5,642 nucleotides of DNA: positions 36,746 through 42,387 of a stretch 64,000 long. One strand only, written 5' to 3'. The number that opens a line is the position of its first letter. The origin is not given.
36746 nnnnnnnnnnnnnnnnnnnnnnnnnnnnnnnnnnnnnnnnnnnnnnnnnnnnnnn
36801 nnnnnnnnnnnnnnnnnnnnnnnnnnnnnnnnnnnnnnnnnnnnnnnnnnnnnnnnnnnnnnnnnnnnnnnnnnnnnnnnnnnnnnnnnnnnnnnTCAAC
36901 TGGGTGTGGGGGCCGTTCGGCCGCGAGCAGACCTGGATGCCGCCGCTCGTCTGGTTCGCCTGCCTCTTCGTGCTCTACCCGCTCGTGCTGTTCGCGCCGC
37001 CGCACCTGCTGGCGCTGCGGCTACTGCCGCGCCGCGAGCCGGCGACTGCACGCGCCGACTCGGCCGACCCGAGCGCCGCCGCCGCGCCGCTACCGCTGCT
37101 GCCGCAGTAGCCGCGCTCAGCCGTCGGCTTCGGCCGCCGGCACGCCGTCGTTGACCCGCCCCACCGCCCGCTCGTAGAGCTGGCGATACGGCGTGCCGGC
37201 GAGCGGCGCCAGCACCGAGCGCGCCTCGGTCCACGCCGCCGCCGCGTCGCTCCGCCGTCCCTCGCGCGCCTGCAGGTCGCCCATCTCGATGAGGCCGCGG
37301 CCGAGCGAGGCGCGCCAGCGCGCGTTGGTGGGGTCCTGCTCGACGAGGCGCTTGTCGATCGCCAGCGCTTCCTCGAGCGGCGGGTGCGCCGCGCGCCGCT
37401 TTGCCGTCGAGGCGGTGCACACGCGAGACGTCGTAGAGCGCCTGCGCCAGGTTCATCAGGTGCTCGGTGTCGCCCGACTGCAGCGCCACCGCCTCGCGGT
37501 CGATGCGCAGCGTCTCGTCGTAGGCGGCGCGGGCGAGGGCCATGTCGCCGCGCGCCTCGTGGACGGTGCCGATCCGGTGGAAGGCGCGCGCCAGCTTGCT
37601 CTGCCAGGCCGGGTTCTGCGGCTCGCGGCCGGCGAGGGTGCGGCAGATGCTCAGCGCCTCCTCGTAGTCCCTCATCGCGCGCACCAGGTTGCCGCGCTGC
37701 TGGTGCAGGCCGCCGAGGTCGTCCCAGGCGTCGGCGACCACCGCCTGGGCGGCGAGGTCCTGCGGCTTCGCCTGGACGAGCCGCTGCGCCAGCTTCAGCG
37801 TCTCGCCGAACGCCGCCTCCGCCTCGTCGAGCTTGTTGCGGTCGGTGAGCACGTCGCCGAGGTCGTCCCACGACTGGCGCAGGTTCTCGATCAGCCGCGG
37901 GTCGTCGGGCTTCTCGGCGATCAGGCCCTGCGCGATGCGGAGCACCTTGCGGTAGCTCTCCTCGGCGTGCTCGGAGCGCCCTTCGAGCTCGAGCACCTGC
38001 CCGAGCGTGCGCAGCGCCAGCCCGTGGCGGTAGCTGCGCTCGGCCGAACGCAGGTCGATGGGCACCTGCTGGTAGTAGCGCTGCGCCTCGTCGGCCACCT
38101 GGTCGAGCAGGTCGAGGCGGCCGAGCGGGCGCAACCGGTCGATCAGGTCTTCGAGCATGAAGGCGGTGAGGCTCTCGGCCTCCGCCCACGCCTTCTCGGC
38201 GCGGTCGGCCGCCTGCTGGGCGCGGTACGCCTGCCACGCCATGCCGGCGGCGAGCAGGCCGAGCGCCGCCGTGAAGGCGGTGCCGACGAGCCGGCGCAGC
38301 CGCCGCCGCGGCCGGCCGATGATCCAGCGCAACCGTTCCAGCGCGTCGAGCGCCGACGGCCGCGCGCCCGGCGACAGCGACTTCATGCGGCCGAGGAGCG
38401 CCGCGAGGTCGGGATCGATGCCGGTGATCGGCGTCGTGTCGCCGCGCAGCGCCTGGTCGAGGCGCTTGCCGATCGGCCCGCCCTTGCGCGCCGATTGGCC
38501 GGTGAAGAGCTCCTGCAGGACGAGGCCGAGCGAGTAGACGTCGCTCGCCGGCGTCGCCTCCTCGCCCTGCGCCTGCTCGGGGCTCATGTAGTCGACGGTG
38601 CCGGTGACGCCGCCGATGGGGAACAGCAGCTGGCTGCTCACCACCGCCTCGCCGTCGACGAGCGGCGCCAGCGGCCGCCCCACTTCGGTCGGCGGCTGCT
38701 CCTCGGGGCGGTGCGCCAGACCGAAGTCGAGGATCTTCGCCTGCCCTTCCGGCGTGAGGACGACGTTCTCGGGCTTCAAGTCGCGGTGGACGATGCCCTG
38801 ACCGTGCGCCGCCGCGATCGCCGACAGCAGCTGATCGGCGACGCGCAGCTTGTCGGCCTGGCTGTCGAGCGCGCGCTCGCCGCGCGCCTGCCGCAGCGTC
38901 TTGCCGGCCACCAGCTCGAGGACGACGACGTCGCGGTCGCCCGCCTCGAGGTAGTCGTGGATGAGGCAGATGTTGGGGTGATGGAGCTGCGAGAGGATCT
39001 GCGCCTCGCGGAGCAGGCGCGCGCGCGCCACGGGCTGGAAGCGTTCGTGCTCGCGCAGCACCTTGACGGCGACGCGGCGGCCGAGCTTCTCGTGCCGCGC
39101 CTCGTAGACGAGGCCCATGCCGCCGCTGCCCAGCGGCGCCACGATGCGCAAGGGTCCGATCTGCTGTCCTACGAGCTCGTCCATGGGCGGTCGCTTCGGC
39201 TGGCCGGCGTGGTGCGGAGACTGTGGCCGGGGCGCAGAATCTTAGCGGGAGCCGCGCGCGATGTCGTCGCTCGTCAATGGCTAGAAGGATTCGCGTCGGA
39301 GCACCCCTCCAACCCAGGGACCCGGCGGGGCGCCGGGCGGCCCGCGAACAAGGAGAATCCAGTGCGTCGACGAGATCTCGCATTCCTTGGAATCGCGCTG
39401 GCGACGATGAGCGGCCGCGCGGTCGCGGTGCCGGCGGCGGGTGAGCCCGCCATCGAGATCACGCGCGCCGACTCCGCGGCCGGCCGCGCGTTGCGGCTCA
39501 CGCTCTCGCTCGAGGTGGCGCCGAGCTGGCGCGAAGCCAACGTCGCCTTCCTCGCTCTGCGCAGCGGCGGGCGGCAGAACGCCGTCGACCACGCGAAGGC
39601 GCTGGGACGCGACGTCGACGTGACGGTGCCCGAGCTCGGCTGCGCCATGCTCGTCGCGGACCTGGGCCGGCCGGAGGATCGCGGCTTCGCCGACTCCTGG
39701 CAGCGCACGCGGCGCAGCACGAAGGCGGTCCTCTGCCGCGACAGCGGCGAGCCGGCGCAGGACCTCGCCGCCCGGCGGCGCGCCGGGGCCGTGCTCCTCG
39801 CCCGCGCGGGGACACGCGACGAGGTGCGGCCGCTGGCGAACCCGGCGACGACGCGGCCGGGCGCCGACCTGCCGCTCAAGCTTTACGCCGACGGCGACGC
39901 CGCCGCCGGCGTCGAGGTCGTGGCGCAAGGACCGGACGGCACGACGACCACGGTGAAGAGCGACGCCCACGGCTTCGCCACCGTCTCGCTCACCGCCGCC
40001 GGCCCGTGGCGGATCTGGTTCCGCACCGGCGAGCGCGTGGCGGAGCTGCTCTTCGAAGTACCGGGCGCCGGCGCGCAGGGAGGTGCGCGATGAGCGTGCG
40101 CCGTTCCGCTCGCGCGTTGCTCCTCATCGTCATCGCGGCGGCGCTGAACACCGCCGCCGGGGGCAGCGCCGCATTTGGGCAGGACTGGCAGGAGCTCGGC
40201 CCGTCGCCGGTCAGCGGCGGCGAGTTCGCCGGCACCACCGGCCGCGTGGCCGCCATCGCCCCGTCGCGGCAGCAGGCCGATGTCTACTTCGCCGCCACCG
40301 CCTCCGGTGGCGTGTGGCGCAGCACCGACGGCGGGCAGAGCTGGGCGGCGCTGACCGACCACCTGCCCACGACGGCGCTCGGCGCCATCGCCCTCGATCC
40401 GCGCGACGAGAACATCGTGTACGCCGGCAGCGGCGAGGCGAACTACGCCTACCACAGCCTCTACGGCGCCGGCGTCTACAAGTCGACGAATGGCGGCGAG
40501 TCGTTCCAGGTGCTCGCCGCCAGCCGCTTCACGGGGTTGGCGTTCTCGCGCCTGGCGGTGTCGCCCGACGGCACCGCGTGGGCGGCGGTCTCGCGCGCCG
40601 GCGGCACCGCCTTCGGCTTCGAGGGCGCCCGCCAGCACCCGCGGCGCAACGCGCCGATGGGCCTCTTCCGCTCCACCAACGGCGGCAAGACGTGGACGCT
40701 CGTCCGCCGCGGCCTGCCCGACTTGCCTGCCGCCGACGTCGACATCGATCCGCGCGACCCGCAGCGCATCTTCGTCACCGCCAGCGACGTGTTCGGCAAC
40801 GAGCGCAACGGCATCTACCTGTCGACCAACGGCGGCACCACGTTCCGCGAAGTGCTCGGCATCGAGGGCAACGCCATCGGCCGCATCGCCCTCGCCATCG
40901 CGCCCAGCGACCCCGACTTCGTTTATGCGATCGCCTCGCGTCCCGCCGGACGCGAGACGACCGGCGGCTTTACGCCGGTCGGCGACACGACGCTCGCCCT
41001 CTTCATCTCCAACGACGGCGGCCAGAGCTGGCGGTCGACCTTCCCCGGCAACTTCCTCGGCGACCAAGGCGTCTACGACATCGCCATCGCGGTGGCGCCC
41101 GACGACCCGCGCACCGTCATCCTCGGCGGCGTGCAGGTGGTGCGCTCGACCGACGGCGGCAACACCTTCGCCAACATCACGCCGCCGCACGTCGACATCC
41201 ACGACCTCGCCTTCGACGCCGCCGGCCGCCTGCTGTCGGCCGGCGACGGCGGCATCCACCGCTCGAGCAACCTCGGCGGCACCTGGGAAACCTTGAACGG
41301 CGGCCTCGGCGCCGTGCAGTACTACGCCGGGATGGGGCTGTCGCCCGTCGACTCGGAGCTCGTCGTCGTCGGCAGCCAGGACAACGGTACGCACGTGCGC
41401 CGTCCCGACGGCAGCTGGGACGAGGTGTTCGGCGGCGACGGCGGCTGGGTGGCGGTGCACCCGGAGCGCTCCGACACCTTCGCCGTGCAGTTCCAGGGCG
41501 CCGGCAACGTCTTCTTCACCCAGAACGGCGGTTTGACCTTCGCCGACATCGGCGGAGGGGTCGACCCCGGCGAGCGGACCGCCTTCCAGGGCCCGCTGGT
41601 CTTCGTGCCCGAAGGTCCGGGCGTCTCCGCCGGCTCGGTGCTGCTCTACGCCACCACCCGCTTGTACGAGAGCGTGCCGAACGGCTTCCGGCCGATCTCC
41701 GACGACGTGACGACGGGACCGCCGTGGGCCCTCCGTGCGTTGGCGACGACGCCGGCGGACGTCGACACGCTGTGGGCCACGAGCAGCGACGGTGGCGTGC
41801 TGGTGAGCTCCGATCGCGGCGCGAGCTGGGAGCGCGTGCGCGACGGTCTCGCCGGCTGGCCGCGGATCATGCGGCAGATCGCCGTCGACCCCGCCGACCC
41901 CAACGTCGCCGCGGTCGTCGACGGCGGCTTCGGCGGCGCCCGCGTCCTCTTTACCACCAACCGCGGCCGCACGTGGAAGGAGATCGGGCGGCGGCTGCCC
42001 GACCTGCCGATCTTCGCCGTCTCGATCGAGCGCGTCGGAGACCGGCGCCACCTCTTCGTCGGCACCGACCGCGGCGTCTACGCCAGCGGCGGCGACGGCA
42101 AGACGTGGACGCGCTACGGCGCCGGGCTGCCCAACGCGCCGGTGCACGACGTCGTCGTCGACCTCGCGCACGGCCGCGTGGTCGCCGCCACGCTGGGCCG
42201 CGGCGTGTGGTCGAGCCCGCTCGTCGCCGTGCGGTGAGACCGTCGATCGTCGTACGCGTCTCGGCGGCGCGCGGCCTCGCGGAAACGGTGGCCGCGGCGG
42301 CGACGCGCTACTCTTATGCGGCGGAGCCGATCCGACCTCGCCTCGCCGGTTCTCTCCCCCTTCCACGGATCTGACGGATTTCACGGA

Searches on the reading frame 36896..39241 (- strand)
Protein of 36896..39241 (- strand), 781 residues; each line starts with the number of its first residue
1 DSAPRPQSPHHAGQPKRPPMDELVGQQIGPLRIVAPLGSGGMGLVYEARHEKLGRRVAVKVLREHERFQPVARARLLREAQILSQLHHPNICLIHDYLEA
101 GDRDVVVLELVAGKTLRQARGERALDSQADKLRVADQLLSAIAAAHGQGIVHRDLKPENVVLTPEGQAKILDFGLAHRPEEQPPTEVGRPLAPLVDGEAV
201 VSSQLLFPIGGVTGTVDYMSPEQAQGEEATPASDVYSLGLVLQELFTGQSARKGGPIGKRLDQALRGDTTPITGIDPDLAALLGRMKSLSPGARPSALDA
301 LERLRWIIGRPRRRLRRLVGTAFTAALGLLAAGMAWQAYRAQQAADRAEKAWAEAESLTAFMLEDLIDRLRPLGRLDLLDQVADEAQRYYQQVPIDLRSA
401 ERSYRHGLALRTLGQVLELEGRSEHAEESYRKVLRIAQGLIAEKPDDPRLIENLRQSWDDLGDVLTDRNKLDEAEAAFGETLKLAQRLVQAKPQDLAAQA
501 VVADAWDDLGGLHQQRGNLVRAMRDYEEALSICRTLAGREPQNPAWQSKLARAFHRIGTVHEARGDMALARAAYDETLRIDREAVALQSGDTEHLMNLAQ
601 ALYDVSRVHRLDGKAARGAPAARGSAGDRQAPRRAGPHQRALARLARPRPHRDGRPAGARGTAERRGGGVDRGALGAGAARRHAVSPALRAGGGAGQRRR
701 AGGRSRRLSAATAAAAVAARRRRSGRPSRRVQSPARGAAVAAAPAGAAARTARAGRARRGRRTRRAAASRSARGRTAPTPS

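Call 112: search_protein_families(library=pfam, proteins=[window:36896-39241:-], max_evalue=0.00001)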
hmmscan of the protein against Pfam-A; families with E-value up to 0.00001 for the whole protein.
window:36896-39241:- (781 aa): 9 families
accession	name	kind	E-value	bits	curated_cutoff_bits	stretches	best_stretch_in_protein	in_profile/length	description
PF00069.31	Pkinase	-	8.1e-42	143.9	31.7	1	34-302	4-259/263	Protein kinase domain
PF07714.23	PK_Tyr_Ser-Thr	-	2.5e-26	93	23.1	1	33-179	3-152/258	Protein tyrosine and serine/threonine kinase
PF00515.34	TPR_1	-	6.9e-13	48.3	27.8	0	508-534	6-32/34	Tetratricopeptide repeat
PF07719.23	TPR_2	-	2.8e-12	46.2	27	0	503-534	1-32/34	Tetratricopeptide repeat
PF13181.12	TPR_8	-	3.5e-11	42.8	25.7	0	413-437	7-31/34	Tetratricopeptide repeat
PF13424.12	TPR_12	-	5.7e-11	42.9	30.1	0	503-583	3-77/77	Tetratricopeptide repeat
PF13374.12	TPR_10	-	6.6e-11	42.3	27.5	0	505-540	4-39/42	Tetratricopeptide repeat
PF03109.22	ABC1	-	1.8e-07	31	22.9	0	101-182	140-220/244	ABC1 atypical kinase-like domain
PF13176.12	TPR_7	-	8.7e-06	25.9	27.9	0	410-438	2-30/36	Tetratricopeptide repeat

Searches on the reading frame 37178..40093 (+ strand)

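Call 112: search_protein_families(library=pfam, proteins=[window:37178-40093:+], max_evalue=0.00001)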
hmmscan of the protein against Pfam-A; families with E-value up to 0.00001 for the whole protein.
window:37178-40093:+ (971 aa): 1 family
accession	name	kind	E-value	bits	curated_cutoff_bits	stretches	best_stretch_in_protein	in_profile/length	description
PF10670.15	DUF4198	-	9.9e-07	29.5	34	1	876-945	127-202/209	Domain of unknown function (DUF4198)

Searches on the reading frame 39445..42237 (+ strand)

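Call 36: search_protein_families(library=pfam, proteins=[window:39445-42237:+], max_evalue=0.001)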
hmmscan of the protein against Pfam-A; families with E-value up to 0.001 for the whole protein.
window:39445-42237:+ (930 aa): 4 families
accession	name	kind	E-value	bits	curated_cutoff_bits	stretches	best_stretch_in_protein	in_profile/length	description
PF15902.12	Sortilin-Vps10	-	1.4e-21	77.3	33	2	407-531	3-111/446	Sortilin, neurotensin receptor 3,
PF02012.26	BNR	-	5.3e-09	35.2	27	0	408-418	1-11/12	BNR/Asp-box repeat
PF14870.12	PSII_BNR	-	3.9e-06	26.8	27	0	277-306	117-143/303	Photosynthesis system II assembly factor YCF48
PF15899.11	BNR_6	-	0.00053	20.3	27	0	787-797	3-13/14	BNR-Asp box repeat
